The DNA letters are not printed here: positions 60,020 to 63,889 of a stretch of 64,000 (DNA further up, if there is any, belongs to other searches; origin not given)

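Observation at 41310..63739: A single ~21.4-kb SprB-like giant adhesin gene with a dedicated PorP/SprF partner fills one third of the window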

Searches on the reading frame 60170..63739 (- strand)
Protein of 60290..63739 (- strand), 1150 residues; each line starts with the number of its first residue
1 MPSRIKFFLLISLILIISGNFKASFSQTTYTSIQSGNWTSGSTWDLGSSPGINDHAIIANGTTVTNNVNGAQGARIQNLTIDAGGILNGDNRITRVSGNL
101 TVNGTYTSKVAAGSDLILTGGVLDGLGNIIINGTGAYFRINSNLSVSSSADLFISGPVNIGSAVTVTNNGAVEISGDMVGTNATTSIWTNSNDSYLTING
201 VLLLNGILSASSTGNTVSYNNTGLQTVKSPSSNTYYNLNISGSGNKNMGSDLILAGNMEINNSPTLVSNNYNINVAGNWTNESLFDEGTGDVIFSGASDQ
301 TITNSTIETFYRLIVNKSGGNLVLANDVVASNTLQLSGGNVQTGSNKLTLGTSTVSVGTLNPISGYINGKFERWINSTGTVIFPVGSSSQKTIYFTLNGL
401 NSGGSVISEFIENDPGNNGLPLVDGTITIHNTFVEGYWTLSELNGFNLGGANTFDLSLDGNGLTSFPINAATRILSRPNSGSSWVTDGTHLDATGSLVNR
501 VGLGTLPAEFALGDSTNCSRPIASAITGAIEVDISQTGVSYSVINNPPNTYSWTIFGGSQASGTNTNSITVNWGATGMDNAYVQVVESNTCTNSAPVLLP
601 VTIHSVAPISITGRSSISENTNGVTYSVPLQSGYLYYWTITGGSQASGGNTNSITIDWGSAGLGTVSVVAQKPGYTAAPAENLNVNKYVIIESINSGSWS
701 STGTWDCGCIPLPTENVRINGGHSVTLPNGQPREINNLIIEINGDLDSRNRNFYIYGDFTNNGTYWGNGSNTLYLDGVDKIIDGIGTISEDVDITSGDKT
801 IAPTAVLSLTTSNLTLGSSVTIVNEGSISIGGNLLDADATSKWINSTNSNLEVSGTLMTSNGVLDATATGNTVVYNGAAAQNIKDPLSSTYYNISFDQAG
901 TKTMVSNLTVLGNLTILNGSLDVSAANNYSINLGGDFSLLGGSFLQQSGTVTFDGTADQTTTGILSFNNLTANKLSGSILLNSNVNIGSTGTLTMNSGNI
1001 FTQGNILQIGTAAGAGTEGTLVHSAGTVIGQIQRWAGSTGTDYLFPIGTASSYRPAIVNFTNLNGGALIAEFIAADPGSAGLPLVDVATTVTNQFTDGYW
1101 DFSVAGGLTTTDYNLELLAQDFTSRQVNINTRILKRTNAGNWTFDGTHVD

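Call 14: find_homologous_proteins(query=window:60290-63739:-)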
Query window:60290-63739:- (1150 aa): 169 proteins with E <= 0.001 among 8000 candidates; the best 120 are listed.
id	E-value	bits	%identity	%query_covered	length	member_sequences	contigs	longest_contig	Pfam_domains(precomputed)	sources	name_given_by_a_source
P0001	0.0e+0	2455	100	100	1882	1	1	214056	PF19408.6,PF13573.13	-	-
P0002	0.0e+0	1920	76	100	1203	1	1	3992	PF19408.6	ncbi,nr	ncbi:MAG: hypothetical protein U9N53_04910, partial [Bacteroidota bacterium]|nr:hypothetical protein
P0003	0.0e+0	1116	50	99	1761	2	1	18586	PF19408.6,PF13573.13,PF10162.15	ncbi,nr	ncbi:MAG: SprB repeat-containing protein, partial [Bacteroidales bacterium]|nr:SprB repeat-containin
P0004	0.0e+0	1106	50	100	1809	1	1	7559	PF19408.6,PF13573.13,PF13585.13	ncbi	-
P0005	0.0e+0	1097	51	99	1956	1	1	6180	PF19408.6,PF13573.13,PF10162.15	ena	-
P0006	0.0e+0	1069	49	100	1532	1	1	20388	PF19408.6,PF13573.13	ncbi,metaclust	ncbi:MAG: hypothetical protein AMS27_15395, partial [Bacteroides sp. SM23_62_1]|metaclust:status=act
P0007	0.0e+0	1067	49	99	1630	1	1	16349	PF19408.6,PF13573.13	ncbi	ncbi:MAG: hypothetical protein ABFS10_11620, partial [Bacteroidota bacterium]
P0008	0.0e+0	1051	39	97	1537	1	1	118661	PF19408.6,PF10162.15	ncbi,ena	-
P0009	0.0e+0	1037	48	99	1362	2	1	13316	PF19408.6,PF10162.15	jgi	-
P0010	0.0e+0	1035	48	100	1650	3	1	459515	PF19408.6,PF13573.13,PF10162.15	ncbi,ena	-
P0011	3.7e-259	881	37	100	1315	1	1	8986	PF19408.6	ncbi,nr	ncbi:MAG: hypothetical protein IH948_00575, partial [Bacteroidetes bacterium]|nr:hypothetical protei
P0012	8.4e-257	873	48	71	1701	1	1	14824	PF19408.6,PF10162.15,PF18962.8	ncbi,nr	ncbi:MAG: T9SS type A sorting domain-containing protein [Bacteroidota bacterium]|nr:T9SS type A sort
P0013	4.6e-244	831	40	89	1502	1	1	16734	PF19408.6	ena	-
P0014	4.6e-232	792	41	98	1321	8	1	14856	PF19408.6,PF18962.8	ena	-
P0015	4.9e-229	782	45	99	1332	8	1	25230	PF19408.6,PF18962.8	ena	-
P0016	3.2e-227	776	49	13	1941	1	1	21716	PF19408.6,PF18962.8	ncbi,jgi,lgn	-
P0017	6.2e-221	755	45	86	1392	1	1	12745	PF19408.6,PF18962.8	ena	-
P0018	2.9e-218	746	44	92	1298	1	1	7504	PF19408.6,PF18962.8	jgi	-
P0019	4.9e-215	735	38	99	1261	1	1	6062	PF19408.6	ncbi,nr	ncbi:MAG: hypothetical protein KGY69_16690 [Bacteroidales bacterium]|nr:hypothetical protein [Bacter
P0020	6.1e-214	732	44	99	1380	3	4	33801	PF19408.6,PF18962.8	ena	-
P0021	1.4e-212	727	46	79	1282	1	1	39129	PF19408.6,PF18962.8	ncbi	ncbi:MAG: T9SS type A sorting domain-containing protein [Bacteroidota bacterium]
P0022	2.6e-210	720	39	99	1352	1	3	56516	PF19408.6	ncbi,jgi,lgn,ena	-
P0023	3.9e-208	712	43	90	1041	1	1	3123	PF19408.6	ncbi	ncbi:MAG: hypothetical protein V1904_14810, partial [Bacteroidota bacterium]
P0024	4.9e-206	705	42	94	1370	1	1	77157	PF19408.6,PF18962.8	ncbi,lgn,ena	-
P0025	3.5e-204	699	41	91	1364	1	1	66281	PF19408.6,PF18962.8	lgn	-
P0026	1.6e-202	694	43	94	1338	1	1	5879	PF19408.6,PF18962.8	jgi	-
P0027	3.8e-200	686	41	96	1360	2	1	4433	PF19408.6,PF18962.8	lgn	-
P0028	2.2e-197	677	41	88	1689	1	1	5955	PF19408.6,PF00801.27,PF18962.8,PF18911.7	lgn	-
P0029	4.0e-197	676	42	82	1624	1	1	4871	PF19408.6,PF13573.13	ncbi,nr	ncbi:MAG: hypothetical protein JKX73_02995, partial [Flavobacteriales bacterium]|nr:hypothetical pro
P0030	4.4e-194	666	42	84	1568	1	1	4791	PF19408.6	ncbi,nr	ncbi:hypothetical protein JYU16_01845, partial [bacterium AH-315-M05]|nr:hypothetical protein [bacte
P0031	9.6e-194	665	41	85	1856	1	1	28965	PF19408.6,PF00801.27,PF18962.8,PF18911.7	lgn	-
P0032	4.7e-184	633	43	81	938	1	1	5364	PF19408.6,PF10162.15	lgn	-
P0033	5.5e-181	622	44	70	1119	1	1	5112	PF19408.6,PF18962.8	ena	-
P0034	5.9e-176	606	39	83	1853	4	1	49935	PF19408.6,PF00801.27,PF13573.13,PF18962.8,PF18911.7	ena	-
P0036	5.9e-172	593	42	78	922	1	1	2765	PF19408.6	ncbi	ncbi:beta strand repeat-containing protein, partial [Bacteroidota bacterium]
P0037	7.1e-172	592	39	87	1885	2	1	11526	PF19408.6,PF00801.27,PF13573.13,PF10162.15,PF18962.8,PF18911.7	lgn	-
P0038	1.2e-168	582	39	93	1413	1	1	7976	PF19408.6,PF18962.8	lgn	-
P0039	1.9e-165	571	40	90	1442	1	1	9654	PF19408.6,PF18962.8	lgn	-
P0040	7.4e-165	569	38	88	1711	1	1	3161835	PF19408.6,PF00801.27,PF10162.15,PF18962.8,PF18911.7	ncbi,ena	-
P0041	3.8e-161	557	39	89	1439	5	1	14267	PF19408.6,PF18962.8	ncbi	ncbi:MAG: hypothetical protein RIA62_13740 [Cyclobacteriaceae bacterium]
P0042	5.3e-160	553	40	85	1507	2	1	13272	PF19408.6,PF18962.8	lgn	-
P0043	7.0e-157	543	38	79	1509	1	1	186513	PF19408.6,PF18962.8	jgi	-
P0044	1.2e-155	538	39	83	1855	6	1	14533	PF19408.6,PF00801.27,PF13573.13,PF18962.8,PF18911.7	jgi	-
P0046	1.9e-143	498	42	68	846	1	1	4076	PF19408.6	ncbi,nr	ncbi:hypothetical protein JYT51_02050, partial [Candidatus Amoebophilus asiaticus]|nr:hypothetical p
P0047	2.5e-143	498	38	86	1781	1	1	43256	PF19408.6,PF10162.15,PF18962.8,PF19081.7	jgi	jgi:trimeric autotransporter adhesin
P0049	1.3e-141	492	44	54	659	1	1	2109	PF19408.6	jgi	-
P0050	1.6e-139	485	36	86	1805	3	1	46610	PF19408.6,PF18962.8,PF19081.7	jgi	jgi:trimeric autotransporter adhesin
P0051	1.5e-138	482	37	89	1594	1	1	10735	PF19408.6,PF18962.8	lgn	-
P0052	2.0e-135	472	37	85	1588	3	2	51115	PF19408.6,PF18962.8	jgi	jgi:hypothetical protein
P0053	4.8e-118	414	38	85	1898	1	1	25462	PF19408.6,PF10162.15,PF18962.8,PF19081.7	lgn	-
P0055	1.2e-96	343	34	72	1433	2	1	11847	PF19408.6,PF18962.8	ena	-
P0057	4.7e-68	248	40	42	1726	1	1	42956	PF19408.6,PF13573.13,PF18962.8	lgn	-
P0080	5.6e-21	93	37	12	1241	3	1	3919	PF16655.13,PF19408.6,PF18962.8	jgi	jgi:hypothetical protein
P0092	2.0e-16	77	33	14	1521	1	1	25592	PF19408.6,PF18962.8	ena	-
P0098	1.2e-14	72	37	9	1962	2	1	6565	PF19408.6,PF13585.13,PF19081.7,PF18911.7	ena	-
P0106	1.1e-12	65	35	13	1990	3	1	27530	PF19408.6,PF22352.3,PF13585.13,PF19081.7,PF18911.7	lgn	-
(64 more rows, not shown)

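Call 16: find_encoding_contigs(protein=P0001, flank=10000, max_places=4)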
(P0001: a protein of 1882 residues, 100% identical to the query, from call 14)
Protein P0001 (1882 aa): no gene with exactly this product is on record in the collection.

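Call 17: find_encoding_contigs(protein=P0010, flank=10000, max_places=2)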
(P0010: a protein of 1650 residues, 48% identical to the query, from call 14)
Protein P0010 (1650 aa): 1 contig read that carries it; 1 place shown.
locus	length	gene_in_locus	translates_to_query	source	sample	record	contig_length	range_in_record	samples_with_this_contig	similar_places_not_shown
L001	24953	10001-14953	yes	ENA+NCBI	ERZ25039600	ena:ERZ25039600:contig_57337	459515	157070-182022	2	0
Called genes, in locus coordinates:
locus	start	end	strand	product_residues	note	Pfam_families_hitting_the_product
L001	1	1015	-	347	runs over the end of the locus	PF14691:Fer4_20, PF01262:AlaDh_PNT_C (faint), PF13738:Pyr_redox_3 (faint), PF00070:Pyr_redox (faint), PF01266:DAO (faint), PF07992:Pyr_redox_2, PF12831:FAD_oxidored (faint), PF13450:NAD_binding_8 (weak)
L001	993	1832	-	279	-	PF10418:DHODB_Fe-S_bind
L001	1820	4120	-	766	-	PF00111:Fer2 (weak), PF13510:Fer2_4, PF10588:NADH-G_4Fe-4S_3 (faint), PF22117:Fer4_Nqo3, PF12838:Fer4_7, PF04879:Molybdop_Fe4S4, PF00384:Molybdopterin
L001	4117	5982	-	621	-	PF01512:Complex1_51K, PF10531:SLBB (weak), PF10589:NADH_4Fe-4S, PF00037:Fer4, PF13237:Fer4_10, PF12838:Fer4_7 (weak), PF13187:Fer4_9, PF13484:Fer4_16 (weak), +4 more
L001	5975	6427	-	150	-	PF01257:2Fe-2S_thioredx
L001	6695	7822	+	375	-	PF05222:AlaDh_PNT_N, PF01262:AlaDh_PNT_C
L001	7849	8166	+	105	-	PF12769:PNTB_4TM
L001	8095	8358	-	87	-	-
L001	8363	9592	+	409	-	PF02233:PNTB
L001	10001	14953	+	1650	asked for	PF10162:G8 (faint), PF19408:PKD_6, PF13573:SprB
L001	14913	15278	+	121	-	-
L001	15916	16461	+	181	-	PF02494:HYR, PF19081:Ig_7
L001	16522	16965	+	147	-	PF19081:Ig_7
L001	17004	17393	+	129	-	-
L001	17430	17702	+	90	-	PF13585:CHU_C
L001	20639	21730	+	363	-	PF19408:PKD_6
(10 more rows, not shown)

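Call 18: find_encoding_contigs(protein=P0004, flank=10000, max_places=2)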
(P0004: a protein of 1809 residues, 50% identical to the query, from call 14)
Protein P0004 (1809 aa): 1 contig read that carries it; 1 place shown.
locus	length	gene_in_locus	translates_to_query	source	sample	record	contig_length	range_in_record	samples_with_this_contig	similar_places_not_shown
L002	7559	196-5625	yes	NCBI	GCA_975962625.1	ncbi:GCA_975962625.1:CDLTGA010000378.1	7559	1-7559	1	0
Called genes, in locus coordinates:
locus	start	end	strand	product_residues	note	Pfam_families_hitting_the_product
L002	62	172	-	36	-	-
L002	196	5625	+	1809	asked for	PF19408:PKD_6, PF13573:SprB, PF13585:CHU_C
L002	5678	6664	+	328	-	PF11751:PorP_SprF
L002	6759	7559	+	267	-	?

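Call 48: find_related_loci(query=A2, collection=genome_contigs, flank=10000)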
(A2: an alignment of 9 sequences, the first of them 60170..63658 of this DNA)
Query A2 (1163 aa) in genome_contigs; peptide patterns used: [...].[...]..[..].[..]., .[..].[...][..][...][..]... (x = any residue, [..] = any of these).
47 stretches matched a pattern; 41 encode a relative of the query (tblastn E <= 1e-3); 40 distinct loci.
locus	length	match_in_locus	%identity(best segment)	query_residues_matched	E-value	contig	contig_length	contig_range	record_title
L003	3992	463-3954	77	1-1163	0e+0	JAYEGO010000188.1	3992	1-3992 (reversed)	MAG: Bacteroidota bacterium isolate MAG244 MAG244_188, whole genome shotgun sequence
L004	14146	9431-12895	52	1-1161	0e+0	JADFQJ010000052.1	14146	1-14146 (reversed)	MAG: Bacteroidetes bacterium isolate B79T3L11 B79T3L11_NODE4281, whole genome shotgun sequence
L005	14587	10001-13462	51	2-1163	0e+0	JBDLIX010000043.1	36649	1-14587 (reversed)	MAG: Bacteroidota bacterium isolate MAG062 MAG062_43, whole genome shotgun sequence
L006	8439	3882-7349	52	2-1163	0e+0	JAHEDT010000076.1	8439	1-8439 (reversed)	MAG: Geobacteraceae bacterium isolate Ww219 NODE_18781_length_8439_cov_7.741645, whole genome shotgun sequence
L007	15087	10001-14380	51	1-1163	0e+0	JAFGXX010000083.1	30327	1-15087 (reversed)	MAG: Bacteroidales bacterium isolate ZodW_Metabat.7 k87_2934166, whole genome shotgun sequence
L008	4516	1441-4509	56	1-1147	0e+0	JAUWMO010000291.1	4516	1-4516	MAG: Bacteroidota bacterium isolate CSMAG_2400 CSMAG_2400_k141_395839_length_4516_cov_6.0000, whole genome shotgun seque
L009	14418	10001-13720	50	2-1163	0e+0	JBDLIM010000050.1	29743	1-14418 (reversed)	MAG: Bacteroidota bacterium isolate MAG031 MAG031_50, whole genome shotgun sequence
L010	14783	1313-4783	50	1-1163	0e+0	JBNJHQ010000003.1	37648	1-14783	MAG: Bacteroidota bacterium isolate Y22_0dBSd3.bin.43 NODE_694_length_37648_cov_11.598951, whole genome shotgun sequence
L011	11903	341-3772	50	1-1152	0e+0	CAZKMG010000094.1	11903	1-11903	MAG TPA_asm: uncultured Bacteroidaceae bacterium isolate binchicken_co129_645 genome assembly, contig: NODE_16839_length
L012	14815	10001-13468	49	2-1163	0e+0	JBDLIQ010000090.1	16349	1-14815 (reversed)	MAG: Bacteroidota bacterium isolate MAG042 MAG042_90, whole genome shotgun sequence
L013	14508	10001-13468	50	1-1163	0e+0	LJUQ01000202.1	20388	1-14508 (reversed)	MAG: Bacteroides sp. SM23_62_1 WORSMTZ_24505, whole genome shotgun sequence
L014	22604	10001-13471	49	1-1163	0e+0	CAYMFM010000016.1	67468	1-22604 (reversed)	MAG TPA_asm: uncultured Rikenellaceae bacterium isolate binchicken_co100_343 genome assembly, contig: NODE_539_length_67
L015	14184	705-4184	48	1-1161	0e+0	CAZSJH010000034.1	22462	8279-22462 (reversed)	MAG TPA_asm: uncultured Rikenellaceae bacterium isolate SRP214966_co2_65 genome assembly, contig: NODE_3123_length_22462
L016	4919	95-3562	48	1-1163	0e+0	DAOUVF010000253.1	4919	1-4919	MAG TPA_asm: Bacteroides sp. isolate CSMAG_842 CSMAG_842_k141_1084171_length_4919_cov_8.0000, whole genome shotgun seque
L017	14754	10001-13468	48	2-1163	0e+0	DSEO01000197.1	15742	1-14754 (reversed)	MAG TPA_asm: Bacteroides sp. isolate SpSt-1244 Ga0116196_1000109, whole genome shotgun sequence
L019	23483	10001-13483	46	1-1161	0e+0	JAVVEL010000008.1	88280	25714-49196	MAG: Bacteroidales bacterium isolate TamC13-20 NODE_8_length_88280_cov_5.856592, whole genome shotgun sequence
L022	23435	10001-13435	49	1-1152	0e+0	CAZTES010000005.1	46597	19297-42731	MAG TPA_asm: uncultured Rikenellaceae bacterium isolate SRP068000_co4_140 genome assembly, contig: NODE_377_length_46597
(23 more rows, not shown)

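Call 49: predict_structure(alignment_id=A1)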
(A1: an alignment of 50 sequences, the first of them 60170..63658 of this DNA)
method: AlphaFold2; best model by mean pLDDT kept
length: 1163 residues; sequences in the alignment: 50
mean_pLDDT: 90.2   pTM: 0.69
mean pLDDT of the five models: 90.2, 89.8, 89.7, 88.2, 87.9
residues with pLDDT >= 90: 766; 70-90: 360; 50-70: 30; < 50: 7
segments of 3 or more residues with pLDDT < 50: 1160-1163
pLDDT, mean of each block of 10 residues (from residue 1): 93 93 94 86 80 86 87 90 72 89 82 95 86 96 92 95 94 93 94 90 95 87 95 82 95 90 95 88 96 92 97 92 96 93 97 93 90 95 91 92 93 95 91 90 94 93 92 93 94 86 93 93 91 91 92 89 85 91 83 87 90 94 93 86 92 86 88 84 77 93 75 94 85 92 81 88 89 91 91 91 95 90 95 90 95 93 96 92 97 83 95 92 94 94 93 95 91 95 74 93 94 93 93 91 95 87 88 93 92 91 92 90 90 88 91 51 43
secondary structure, 60 per line:
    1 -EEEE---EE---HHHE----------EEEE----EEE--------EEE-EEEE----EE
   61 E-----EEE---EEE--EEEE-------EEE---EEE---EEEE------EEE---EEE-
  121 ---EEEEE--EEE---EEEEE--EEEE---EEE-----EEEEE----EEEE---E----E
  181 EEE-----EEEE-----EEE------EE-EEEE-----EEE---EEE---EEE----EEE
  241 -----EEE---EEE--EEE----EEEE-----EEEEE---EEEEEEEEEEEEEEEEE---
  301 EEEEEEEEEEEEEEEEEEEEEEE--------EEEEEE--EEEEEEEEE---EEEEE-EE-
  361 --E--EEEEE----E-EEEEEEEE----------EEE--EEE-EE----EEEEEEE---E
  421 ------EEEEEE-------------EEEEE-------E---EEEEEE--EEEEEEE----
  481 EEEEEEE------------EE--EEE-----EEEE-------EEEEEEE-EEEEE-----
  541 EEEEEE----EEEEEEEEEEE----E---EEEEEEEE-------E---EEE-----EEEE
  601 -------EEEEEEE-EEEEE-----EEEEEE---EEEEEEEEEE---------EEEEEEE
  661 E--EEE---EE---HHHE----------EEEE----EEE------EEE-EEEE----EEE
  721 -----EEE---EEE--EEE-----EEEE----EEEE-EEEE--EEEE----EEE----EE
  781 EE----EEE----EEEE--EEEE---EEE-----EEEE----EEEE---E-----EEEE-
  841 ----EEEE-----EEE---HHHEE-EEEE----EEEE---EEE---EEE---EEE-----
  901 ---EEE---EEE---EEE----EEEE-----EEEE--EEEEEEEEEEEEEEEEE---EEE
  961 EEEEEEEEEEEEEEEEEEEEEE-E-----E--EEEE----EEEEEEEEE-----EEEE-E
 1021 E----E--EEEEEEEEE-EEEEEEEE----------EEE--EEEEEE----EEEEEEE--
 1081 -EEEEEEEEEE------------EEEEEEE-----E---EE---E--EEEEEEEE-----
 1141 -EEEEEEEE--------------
elements in order (helices of 4 or more, strands of 3 or more residues): E2-5 E28-31 E36-38 E47-49 E51-54 E59-61 E67-69 E73-75 E78-81 E89-91 E95-97 E101-104 E111-113 E117-119 E124-128 E131-133 E137-141 E144-147 E151-153 E159-163 E168-171 E180-183 E189-192 E198-200 E210-213 E219-221 E225-227 E231-233 E238-240 E246-248 E252-254 E257-259 E264-267 E273-277 E281-297 E301-323 E332-337 E340-348 E352-356 E366-370 E377-384 E395-397 E400-402 E410-416 E427-432 E446-450 E462-467 E470-476 E481-487 E504-506 E512-515 E523-529 E531-535 E541-546 E551-561 E570-577 E589-591 E597-600 E608-614 E616-620 E626-631 E635-644 E654-661 E664-666 E689-692 E697-699 E706-708 E710-713 E718-720 E726-728 E732-734 E737-739 E745-748 E753-756 E758-761 E764-767 E772-774 E779-782 E787-789 E794-797 E800-803 E807-809 E815-818 E823-826 E836-839 E845-848 E854-856 E866-869 E874-877 E881-883 E887-889 E893-895 E904-906 E910-912 E916-918 E923-926 E932-935 E938-954 E958-982 E993-996 E1001-1009 E1015-1018 E1029-1037 E1039-1046 E1057-1059 E1062-1067 E1072-1078 E1082-1091 E1104-1110 E1128-1135 E1142-1149
